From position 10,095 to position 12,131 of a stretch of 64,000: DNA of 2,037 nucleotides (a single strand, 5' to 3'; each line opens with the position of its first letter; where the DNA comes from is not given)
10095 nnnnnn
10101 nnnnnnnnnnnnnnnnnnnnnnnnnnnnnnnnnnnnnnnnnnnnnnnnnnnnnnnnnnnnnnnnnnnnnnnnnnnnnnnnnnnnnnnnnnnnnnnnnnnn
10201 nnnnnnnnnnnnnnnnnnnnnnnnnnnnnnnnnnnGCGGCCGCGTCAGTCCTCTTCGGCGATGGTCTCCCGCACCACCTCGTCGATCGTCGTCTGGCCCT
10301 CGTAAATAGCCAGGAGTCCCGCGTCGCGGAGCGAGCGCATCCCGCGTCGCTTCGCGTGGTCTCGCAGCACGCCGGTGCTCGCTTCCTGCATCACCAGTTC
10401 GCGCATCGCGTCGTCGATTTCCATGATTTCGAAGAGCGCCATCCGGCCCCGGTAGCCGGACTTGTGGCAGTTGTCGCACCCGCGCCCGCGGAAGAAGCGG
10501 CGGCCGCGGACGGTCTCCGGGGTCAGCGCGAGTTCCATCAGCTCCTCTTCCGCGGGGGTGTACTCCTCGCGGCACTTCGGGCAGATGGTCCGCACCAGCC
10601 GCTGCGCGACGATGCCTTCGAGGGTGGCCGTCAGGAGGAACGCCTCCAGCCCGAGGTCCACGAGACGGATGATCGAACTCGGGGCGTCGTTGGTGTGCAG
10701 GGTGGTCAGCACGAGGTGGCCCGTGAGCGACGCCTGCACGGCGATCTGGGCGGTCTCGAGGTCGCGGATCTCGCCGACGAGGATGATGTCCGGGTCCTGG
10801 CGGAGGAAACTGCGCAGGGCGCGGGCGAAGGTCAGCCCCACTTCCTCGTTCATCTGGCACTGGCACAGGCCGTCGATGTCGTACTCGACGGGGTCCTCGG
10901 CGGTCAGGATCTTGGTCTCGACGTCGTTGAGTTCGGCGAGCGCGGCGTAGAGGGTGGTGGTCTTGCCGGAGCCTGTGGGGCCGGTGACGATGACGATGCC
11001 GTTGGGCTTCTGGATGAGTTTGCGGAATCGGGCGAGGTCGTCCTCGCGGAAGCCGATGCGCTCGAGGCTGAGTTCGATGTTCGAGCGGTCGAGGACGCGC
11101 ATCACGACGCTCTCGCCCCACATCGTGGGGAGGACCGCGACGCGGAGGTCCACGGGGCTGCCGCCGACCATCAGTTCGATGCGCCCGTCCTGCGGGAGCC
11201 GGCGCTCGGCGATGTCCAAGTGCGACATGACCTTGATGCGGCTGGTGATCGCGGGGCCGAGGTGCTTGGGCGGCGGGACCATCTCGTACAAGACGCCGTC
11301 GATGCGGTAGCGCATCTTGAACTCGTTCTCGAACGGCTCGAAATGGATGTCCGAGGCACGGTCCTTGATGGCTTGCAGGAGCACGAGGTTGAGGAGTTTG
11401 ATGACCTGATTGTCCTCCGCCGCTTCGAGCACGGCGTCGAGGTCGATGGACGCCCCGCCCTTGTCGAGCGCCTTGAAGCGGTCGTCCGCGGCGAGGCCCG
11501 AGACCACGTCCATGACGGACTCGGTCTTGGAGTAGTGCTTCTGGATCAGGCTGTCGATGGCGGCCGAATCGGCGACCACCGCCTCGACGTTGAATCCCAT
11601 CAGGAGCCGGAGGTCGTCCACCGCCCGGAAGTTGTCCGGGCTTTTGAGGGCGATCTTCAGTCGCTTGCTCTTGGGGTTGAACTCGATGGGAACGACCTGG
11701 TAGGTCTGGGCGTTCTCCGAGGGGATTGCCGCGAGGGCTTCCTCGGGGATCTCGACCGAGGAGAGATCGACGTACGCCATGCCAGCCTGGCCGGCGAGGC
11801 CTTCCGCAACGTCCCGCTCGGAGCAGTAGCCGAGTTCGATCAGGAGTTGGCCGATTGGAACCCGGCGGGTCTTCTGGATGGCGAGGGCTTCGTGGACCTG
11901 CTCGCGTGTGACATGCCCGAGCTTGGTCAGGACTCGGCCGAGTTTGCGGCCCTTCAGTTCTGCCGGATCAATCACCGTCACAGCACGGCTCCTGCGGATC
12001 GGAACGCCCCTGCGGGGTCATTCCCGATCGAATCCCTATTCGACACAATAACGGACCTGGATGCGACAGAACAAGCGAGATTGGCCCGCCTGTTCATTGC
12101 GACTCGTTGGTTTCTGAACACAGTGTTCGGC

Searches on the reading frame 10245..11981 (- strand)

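Call 55: search_protein_families(library=pfam, proteins=[window:10245-11981:-], max_evalue=0.01)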
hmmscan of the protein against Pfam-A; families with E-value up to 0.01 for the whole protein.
window:10245-11981:- (578 aa): 10 families
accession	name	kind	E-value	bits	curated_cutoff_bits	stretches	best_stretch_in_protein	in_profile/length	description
PF00437.27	T2SSE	-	7.6e-141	469.5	24.9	1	187-571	2-370/370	Type II/IV secretion system protein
PF05157.20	MshEN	-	3.5e-16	59.4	23.1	1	67-155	2-89/90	MshEN domain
PF25199.1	nSTAND_NTPase5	-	6.7e-05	23.2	34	1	324-367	38-82/145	Novel STAND NTPase 5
PF13401.12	AAA_22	-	0.00026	21.8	27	1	326-373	4-51/130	AAA domain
PF13191.12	AAA_16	-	0.00027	21.9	32.6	1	312-354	5-51/167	AAA ATPase domain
PF20720.3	nSTAND3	-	0.0019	18.3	27.2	1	325-364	15-54/155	Novel STAND NTPase 3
PF13604.12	AAA_30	-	0.0024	18.1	27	1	319-350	10-41/191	AAA domain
PF01637.24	ATPase_2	-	0.0026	18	33.2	1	312-357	4-50/225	ATPase domain predominantly from Archaea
PF02492.25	cobW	-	0.005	16.9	20.7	1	329-370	2-43/180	CobW/HypB/UreG, nucleotide-binding domain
PF13555.12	AAA_29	-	0.0071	16.5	27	0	324-347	19-42/61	P-loop containing region of AAA domain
